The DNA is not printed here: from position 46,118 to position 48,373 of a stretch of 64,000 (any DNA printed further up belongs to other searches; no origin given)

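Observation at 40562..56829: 13-gene wall-polymer operon in which ATP-grasp and Mur-type amide ligases take the place of glycosyltransferases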

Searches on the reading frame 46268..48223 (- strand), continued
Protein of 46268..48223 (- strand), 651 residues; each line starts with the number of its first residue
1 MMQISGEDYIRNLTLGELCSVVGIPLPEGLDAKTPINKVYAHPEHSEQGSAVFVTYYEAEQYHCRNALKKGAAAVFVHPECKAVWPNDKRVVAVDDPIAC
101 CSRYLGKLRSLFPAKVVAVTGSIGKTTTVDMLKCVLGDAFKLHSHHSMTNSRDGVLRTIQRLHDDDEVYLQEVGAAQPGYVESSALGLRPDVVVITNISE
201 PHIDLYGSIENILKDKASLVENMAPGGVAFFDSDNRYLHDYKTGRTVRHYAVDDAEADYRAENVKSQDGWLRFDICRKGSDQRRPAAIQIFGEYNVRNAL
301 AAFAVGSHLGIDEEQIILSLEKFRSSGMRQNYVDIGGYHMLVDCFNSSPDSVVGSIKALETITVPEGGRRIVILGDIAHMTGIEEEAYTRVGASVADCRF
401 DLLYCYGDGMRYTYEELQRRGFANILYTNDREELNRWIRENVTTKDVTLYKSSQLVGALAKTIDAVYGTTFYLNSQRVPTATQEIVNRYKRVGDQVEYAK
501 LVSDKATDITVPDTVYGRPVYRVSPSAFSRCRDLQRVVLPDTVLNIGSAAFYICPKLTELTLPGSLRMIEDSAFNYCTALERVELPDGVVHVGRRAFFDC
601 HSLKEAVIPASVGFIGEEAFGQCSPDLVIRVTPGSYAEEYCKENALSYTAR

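Call 26: find_related_loci(query=A1, collection=genome_contigs, flank=10000)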
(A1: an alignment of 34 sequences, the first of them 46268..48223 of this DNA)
Query A1 (651 aa) in genome_contigs; peptide patterns used: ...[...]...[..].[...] (x = any residue, [..] = any of these).
600 stretches matched a pattern (row limit reached: there are more); 590 encode a relative of the query (tblastn E <= 1e-3); the best 80 are kept; 80 distinct loci.
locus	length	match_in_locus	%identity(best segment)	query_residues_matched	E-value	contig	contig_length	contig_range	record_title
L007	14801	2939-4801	32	11-630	6e-76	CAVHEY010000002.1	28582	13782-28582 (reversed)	Bacteroides stercoris isolate H07682-L1_cleanbin_000030 genome assembly, contig: Spades_H07682-L1_contig_1222, whole gen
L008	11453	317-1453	35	67-454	4e-59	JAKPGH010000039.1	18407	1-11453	MAG: Bacillota bacterium isolate JPMR_metabat.64_sub k141_542887, whole genome shotgun sequence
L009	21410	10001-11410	31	10-479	6e-57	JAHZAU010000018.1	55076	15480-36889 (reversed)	MAG: Oscillospiraceae bacterium isolate HRGM_Genome_1938 HRGM_Genome_1938_18, whole genome shotgun sequence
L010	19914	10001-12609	33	67-454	6e-56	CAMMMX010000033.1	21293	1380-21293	MAG: uncultured Clostridia bacterium isolate ERR4968711_bin.38_MetaWRAP_v1.1_MAG genome assembly, contig: NODE_2653_leng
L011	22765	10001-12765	33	36-473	6e-52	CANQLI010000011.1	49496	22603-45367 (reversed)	MAG: uncultured Clostridia bacterium isolate Lapin-015__bin50 genome assembly, contig: Lapin-015__NODE_531_length_49496_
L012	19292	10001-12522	30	10-467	2e-51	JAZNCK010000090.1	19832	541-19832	MAG: Acutalibacteraceae bacterium isolate T1900044732_TS20190198.MAGScoT_cleanbin_000061 SGB_2016_k141_2499472, whole ge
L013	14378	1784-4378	30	7-454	4e-51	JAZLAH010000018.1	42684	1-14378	MAG: Candidatus Fimenecus sp. isolate T1900045079_TC20190073.MAGScoT_cleanbin_000018 SGB_4648_k141_2888474, whole genome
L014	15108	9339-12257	30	15-457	3e-48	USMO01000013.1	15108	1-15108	uncultured Clostridiales bacterium isolate UMGS1865 genome assembly, contig: NODE_2315_length_15108_cov_3.459111, whole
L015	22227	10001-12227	30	64-468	2e-47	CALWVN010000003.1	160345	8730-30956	MAG: uncultured Clostridia bacterium isolate BRZ_KN__bin102 genome assembly, contig: BRZ_KN__NODE_68_length_160345_cov_1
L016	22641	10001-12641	32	67-468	2e-47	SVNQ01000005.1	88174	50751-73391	MAG: Ruminococcus sp. isolate SIG543 NODE_6424_length_88174_cov_1.881279, whole genome shotgun sequence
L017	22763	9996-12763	32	67-454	8e-48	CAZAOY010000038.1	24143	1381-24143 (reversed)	MAG TPA_asm: uncultured Oscillospiraceae bacterium isolate SRP242652_co1_187 genome assembly, contig: NODE_1802_length_2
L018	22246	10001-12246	33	66-454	4e-47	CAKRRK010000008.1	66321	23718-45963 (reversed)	MAG: uncultured Eubacteriales bacterium isolate REFINED_METABAT215_TOP10_CONTIGS_1500_ASSEMBLY_K77_MERGED__Hadza_PheChl_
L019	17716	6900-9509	29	13-456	4e-46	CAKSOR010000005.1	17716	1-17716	MAG: uncultured Eubacteriales bacterium isolate REFINED_METABAT215_TOP10_CONTIGS_1500_ASSEMBLY_K77_MERGED__Hadza_MoBio_h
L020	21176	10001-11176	30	63-454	3e-45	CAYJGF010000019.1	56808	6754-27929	MAG TPA_asm: uncultured Oscillospiraceae bacterium isolate ERP123703_co1_364 genome assembly, contig: NODE_495_length_56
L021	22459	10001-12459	28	66-454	7e-45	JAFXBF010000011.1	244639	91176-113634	MAG: Clostridia bacterium isolate RGIG6257 Sheep_Rectum-2__c252, whole genome shotgun sequence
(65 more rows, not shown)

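Call 59: search_solved_structures(query=window:46268-48223:-, max_evalue=0.00001)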
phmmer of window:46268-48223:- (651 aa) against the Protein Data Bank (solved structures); distinct sequences matched with E-value up to 0.00001: 32.
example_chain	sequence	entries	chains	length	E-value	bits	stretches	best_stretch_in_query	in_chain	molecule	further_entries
4fs7_A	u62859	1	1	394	6.2e-42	147.1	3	543-624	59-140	Uncharacterized protein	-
4gt6_A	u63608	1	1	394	7e-37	130.4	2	519-625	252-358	Cell surface protein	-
4cvk_A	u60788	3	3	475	7.2e-31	110.5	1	67-417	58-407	UDP-N-acetylmuramoyl-tripeptide--D-alanyl-D-alanine ligase | UDP-N-ACETYLMURAMOYL-TRIPEPTIDE--D-ALANYL-D- ALANINE LIGASE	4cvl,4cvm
4qdi_A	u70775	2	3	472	1.6e-23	86.2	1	33-407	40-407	UDP-N-acetylmuramoyl-tripeptide--D-alanyl-D-alanine ligase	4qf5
4ziy_A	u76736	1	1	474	1.6e-23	86.2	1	33-407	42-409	UDP-N-acetylmuramoyl-tripeptide--D-alanyl-D-alanine ligase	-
1gg4_A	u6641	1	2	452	1.7e-23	86.1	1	102-403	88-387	UDP-N-ACETYLMURAMOYLALANYL-D-GLUTAMYL-2,6-DIAMINOPIMELATE-D-ALANYL-D-ALANYL LIGASE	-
3zm5_A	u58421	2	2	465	2.3e-23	85.7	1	65-465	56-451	UDP-N-ACETYLMURAMOYL-TRIPEPTIDE--D-ALANYL-D-ALANINE LIGASE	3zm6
2am1_A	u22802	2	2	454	2.6e-23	85.5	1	65-464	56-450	UDP-N-acetylmuramoylalanine-D-glutamyl-lysine-D-alanyl-D-alanine ligase, MurF protein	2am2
6mlx_A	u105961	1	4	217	2.7e-23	85.5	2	543-624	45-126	Leucine-rich repeat protein TpLRR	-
8f5d_A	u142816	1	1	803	2.1e-22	82.5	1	69-324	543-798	Multifunctional fusion protein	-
4h09_A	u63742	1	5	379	2.9e-17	65.5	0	528-597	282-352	Hypothetical leucine rich repeat protein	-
4fdw_A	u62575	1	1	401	1e-15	60.4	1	535-623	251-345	leucine rich hypothetical protein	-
6cau_A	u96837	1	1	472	1.7e-15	59.7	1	46-372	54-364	UDP-N-acetylmuramate--L-alanine ligase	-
3zl8_A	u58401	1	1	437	3.2e-14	55.5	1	66-456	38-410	UDP-N-ACETYLMURAMOYL-TRIPEPTIDE--D-ALANYL-D-ALANINE LIGASE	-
2f00_A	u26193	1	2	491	7.8e-14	54.2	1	116-359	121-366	UDP-N-acetylmuramate--L-alanine ligase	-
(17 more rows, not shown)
